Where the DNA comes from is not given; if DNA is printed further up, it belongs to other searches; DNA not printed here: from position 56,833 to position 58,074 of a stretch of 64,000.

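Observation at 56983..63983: Triplicated divergent TrmB-regulator/SAM-methyltransferase modules next to a chorismatase-like RidA-fold enzyme: candidate regulated small-molecule or modification system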

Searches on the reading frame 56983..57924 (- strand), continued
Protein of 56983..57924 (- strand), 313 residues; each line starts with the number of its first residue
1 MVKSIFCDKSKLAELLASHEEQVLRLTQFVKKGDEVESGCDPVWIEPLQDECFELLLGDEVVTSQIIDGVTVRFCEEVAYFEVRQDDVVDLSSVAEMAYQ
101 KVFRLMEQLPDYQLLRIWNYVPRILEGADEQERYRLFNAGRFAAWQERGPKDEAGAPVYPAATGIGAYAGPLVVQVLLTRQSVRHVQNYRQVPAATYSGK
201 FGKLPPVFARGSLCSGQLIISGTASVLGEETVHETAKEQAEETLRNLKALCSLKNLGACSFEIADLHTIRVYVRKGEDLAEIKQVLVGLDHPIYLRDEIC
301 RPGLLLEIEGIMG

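Call 17: find_related_loci(query=A2, collection=genome_contigs, flank=10000)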
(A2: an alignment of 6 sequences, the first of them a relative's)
Query A2 (313 aa) in genome_contigs; peptide patterns used: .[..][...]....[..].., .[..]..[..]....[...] (x = any residue, [..] = any of these).
63 stretches matched a pattern; 4 encode a relative of the query (tblastn E <= 1e-3); 4 distinct loci.
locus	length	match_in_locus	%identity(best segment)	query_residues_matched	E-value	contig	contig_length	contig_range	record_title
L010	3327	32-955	38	19-311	5e-57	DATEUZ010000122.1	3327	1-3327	MAG TPA_asm: Patescibacteria group bacterium isolate SMAG_U8354 k141_2407958, whole genome shotgun sequence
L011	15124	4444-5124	27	113-313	8e-15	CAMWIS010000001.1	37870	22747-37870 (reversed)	MAG TPA_asm: uncultured Bacteroidales bacterium isolate SRR14411253_bin.3_metawrap_v1.3_MAG genome assembly, contig: NOD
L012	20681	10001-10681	26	113-313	6e-15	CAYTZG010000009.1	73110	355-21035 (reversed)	MAG TPA_asm: uncultured Bacteroidaceae bacterium isolate SRP199465_co2_811 genome assembly, contig: NODE_593_length_7311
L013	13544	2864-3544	27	113-313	1e-14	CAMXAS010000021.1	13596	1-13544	MAG TPA_asm: uncultured Bacteroidales bacterium isolate SRR14411260_bin.1_metawrap_v1.3_MAG genome assembly, contig: NOD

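Call 18: find_encoding_contigs(protein=P0002, flank=10000, max_places=2)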
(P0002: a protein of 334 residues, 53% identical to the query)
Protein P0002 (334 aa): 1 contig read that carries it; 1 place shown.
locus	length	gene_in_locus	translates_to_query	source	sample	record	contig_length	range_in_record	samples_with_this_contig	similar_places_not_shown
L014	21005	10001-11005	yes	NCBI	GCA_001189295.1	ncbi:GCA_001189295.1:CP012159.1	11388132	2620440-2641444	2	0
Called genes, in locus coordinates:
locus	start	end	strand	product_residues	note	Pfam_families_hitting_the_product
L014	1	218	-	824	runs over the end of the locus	PF02190:LON_substr_bdg, PF00004:AAA, PF07728:AAA_5, PF22667:Lon_lid, PF05362:Lon_C, PF13541:ChlI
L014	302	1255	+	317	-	PF12146:Hydrolase_4, PF00561:Abhydrolase_1, PF06259:Abhydrolase_8 (weak), PF12697:Abhydrolase_6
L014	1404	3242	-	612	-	PF00009:GTP_EFTU, PF01926:MMR_HSR1 (faint), PF22042:EF-G_D2, PF03144:GTP_EFTU_D2, PF00679:EFG_C, PF21018:BipA_C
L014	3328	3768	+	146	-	PF03061:4HBT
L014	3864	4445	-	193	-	PF01965:DJ-1_PfpI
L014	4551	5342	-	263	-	-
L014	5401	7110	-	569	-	PF03734:YkuD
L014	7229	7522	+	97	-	-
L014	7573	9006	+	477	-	PF03572:Peptidase_S41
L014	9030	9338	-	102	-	-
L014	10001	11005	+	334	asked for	PF21168:FkbO_Hyg5-like_N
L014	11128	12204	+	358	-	PF09995:MPAB_Lcp_cat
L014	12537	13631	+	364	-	PF00348:polyprenyl_synt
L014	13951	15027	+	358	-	PF00348:polyprenyl_synt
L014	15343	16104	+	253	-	-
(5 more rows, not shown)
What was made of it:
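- The Chondromyces homologue sits next to two polyprenyl synthase genes (call 18).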

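Call 19: find_encoding_contigs(protein=P0008, flank=10000, max_places=3)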
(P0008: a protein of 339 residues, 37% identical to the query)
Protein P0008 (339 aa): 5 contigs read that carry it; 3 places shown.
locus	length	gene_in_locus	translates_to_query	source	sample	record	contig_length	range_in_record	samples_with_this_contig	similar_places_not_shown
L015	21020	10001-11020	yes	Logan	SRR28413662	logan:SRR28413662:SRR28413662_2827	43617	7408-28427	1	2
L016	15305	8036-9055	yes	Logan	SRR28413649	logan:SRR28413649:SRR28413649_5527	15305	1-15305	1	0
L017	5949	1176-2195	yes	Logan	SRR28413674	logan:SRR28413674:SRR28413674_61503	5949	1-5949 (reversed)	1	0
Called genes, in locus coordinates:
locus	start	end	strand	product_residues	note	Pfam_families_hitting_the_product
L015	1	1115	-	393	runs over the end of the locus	PF03448:MgtE_N, PF00571:CBS (faint), PF01769:MgtE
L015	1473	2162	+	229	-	PF00072:Response_reg, PF00486:Trans_reg_C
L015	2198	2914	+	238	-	PF03358:FMN_red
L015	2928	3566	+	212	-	PF00753:Lactamase_B, PF13483:Lactamase_B_3, PF12706:Lactamase_B_2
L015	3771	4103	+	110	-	PF03819:MazG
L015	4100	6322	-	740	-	PF16927:HisKA_7TM (weak), PF00512:HisKA, PF02518:HATPase_c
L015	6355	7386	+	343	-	-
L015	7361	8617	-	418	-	PF00899:ThiF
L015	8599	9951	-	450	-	-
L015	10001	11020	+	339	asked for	PF21168:FkbO_Hyg5-like_N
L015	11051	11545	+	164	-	-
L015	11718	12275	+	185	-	PF03729:DUF308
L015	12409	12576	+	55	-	-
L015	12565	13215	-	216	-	PF00027:cNMP_binding, PF13545:HTH_Crp_2, PF00325:Crp (weak)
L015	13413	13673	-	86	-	PF04226:Transgly_assoc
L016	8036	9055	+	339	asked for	PF21168:FkbO_Hyg5-like_N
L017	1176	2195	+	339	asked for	PF21168:FkbO_Hyg5-like_N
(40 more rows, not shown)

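Call 20: find_encoding_contigs(protein=P0014, flank=10000, max_places=2)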
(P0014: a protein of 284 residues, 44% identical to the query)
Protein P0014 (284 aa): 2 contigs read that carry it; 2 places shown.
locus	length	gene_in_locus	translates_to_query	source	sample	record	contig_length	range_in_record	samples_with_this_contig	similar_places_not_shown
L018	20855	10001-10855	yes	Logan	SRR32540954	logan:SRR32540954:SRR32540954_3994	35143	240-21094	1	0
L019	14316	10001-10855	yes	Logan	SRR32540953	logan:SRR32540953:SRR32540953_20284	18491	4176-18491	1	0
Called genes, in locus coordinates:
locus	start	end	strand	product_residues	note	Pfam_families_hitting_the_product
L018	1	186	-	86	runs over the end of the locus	PF00076:RRM_1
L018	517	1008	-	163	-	-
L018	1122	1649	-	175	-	-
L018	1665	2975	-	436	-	PF01566:Nramp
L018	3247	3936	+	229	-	PF00072:Response_reg, PF00486:Trans_reg_C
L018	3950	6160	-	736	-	PF00512:HisKA, PF02518:HATPase_c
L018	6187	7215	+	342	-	-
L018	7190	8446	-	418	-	PF00899:ThiF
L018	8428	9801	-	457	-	-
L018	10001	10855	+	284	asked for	PF21168:FkbO_Hyg5-like_N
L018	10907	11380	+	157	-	PF11604:CusF_Ec (faint)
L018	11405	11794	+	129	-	PF00072:Response_reg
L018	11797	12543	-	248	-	PF20582:UPF0758_N, PF04002:RadC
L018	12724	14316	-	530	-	-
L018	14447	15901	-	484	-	PF02518:HATPase_c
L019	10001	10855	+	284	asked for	PF21168:FkbO_Hyg5-like_N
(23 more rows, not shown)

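Call 29: find_related_loci(query=A3, collection=metagenome_contigs, flank=8000)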
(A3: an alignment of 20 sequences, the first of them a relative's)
Query A3 (256 aa) in metagenome_contigs; peptide patterns used: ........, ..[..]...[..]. (x = any residue, [..] = any of these).
68 stretches matched a pattern; 2 encode a relative of the query (tblastn E <= 1e-3); 2 distinct loci.
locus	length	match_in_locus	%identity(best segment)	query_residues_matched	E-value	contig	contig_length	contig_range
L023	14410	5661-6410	67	2-251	9e-120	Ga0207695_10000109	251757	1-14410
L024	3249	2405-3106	31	8-253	2e-31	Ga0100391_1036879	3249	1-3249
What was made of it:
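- Tried and rejected: Metagenome scan with the TrmB_A alignment returned only 2 loci, one already known (call 29).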

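Call 56: search_protein_families(library=padloc, proteins=[window:56983-57924:-], max_evalue=0.01)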
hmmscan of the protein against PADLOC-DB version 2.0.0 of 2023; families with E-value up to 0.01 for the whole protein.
window:56983-57924:- (313 aa): 0 families

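Call 65: predict_structure(alignment_id=A5)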
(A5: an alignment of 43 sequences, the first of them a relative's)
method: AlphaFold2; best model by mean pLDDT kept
length: 256 residues; sequences in the alignment: 43
mean_pLDDT: 92.3   pTM: 0.62
mean pLDDT of the five models: 92.3, 91.2, 91.1, 90.3, 90.1
residues with pLDDT >= 90: 204; 70-90: 42; 50-70: 9; < 50: 1
segments of 3 or more residues with pLDDT < 50: none
pLDDT, mean of each block of 10 residues (from residue 1): 93 94 97 98 97 96 97 95 92 79 68 94 95 95 87 96 97 89 90 95 94 96 85 94 97 86
secondary structure, 60 per line:
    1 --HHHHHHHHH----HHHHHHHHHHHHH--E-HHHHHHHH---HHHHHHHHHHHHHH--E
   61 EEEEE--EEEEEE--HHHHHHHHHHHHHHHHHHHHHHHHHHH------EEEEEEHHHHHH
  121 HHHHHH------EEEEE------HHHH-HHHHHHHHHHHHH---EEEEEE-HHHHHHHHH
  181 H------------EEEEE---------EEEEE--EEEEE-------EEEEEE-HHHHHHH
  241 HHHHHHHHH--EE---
elements in order: H3-11 H16-28 H33-40 H44-57 E60-65 E68-73 H76-102 E109-114 H115-126 E133-137 H144-147 H149-161 E165-170 H172-181 E194-198 E208-212 E215-219 E227-232 H234-249

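Call 70: fold_search(model_id=the predicted structure, library=pdb)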
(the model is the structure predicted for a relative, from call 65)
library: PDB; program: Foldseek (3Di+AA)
matches with E <= 10: 1482; with E <= 0.001: 28
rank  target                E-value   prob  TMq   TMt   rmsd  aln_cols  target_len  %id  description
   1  5bpd_C                4.9e-14  1.00  0.44  0.44  11.5       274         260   14  Structure of TrmBL2, an archaeal chromatin protein, shows a novel mode of DNA binding. (released 2015-09-02)
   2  5bpd_D                1.0e-13  1.00  0.42  0.42  11.8       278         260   14  Structure of TrmBL2, an archaeal chromatin protein, shows a novel mode of DNA binding. (released 2015-09-02)
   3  5bpi_D                6.0e-13  1.00  0.42  0.42  11.4       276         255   14  Structure of TrmBL2, an archaeal chromatin protein, shows a novel mode of DNA binding. (released 2015-09-02)
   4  5bqt_A                8.5e-13  1.00  0.44  0.43  17.1       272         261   14  Structure of TrmBL2, an archaeal chromatin protein, shows a novel mode of DNA binding. (released 2015-09-02)
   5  5bpi_C                9.1e-13  1.00  0.43  0.43  11.6       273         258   15  Structure of TrmBL2, an archaeal chromatin protein, shows a novel mode of DNA binding. (released 2015-09-02)
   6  5bpd_B                1.0e-12  1.00  0.38  0.37  18.2       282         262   14  Structure of TrmBL2, an archaeal chromatin protein, shows a novel mode of DNA binding. (released 2015-09-02)
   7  5box_A                1.0e-12  1.00  0.38  0.37  18.6       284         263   14  Structure of TrmBL2, an archaeal chromatin protein, shows a novel mode of DNA binding. (released 2015-09-02)
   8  5bqt_B                4.1e-12  1.00  0.42  0.43  17.2       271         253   15  Structure of TrmBL2, an archaeal chromatin protein, shows a novel mode of DNA binding. (released 2015-09-02)
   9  3qph_A                1.8e-09  1.00  0.44  0.37   7.8       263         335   14  The three-dimensional structure of TrmB, a global transcriptional regulator of the hyperthermophilic archaeon Pyrococc (released 2012-05-30)
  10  1byr                  1.4e-06  1.00  0.47  0.74   3.4       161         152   15  CRYSTAL STRUCTURE OF A PHOSPHOLIPASE D FAMILY MEMBER, NUC FROM SALMONELLA TYPHIMURIUM (released 1999-10-19)
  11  6ehi_D                7.5e-06  1.00  0.42  0.65   4.9       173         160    6  NucT from Helicobacter pylori (released 2018-01-17)
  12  7e0m_A                7.9e-06  1.00  0.40  0.27  17.4       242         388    9  Crystal structure of phospholipase D (released 2021-12-22)
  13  6ehi_A                8.4e-06  1.00  0.43  0.65   4.6       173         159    6  NucT from Helicobacter pylori (released 2018-01-17)
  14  7e0m_B                1.7e-05  1.00  0.42  0.29  17.6       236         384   10  Crystal structure of phospholipase D (released 2021-12-22)
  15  6ehi_B                3.8e-05  1.00  0.40  0.62   5.1       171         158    6  NucT from Helicobacter pylori (released 2018-01-17)
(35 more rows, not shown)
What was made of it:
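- On TrmB family transcription regulators: The model matches the 260-aa TrmBL2 over its full length (call 70).
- Closest known: TrmBL2 / TrmB of Thermococcales. Same: The best structural match is TrmBL2 over the full length (call 70).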

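Call 71: search_solved_structures(query=A6, max_evalue=10, show_alignments=2)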
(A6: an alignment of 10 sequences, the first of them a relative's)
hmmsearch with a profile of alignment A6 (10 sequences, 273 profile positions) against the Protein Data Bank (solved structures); distinct sequences matched with E-value up to 10: 0.
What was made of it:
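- Tried and rejected: a family profile against PDB sequences gave nothing (call 71);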
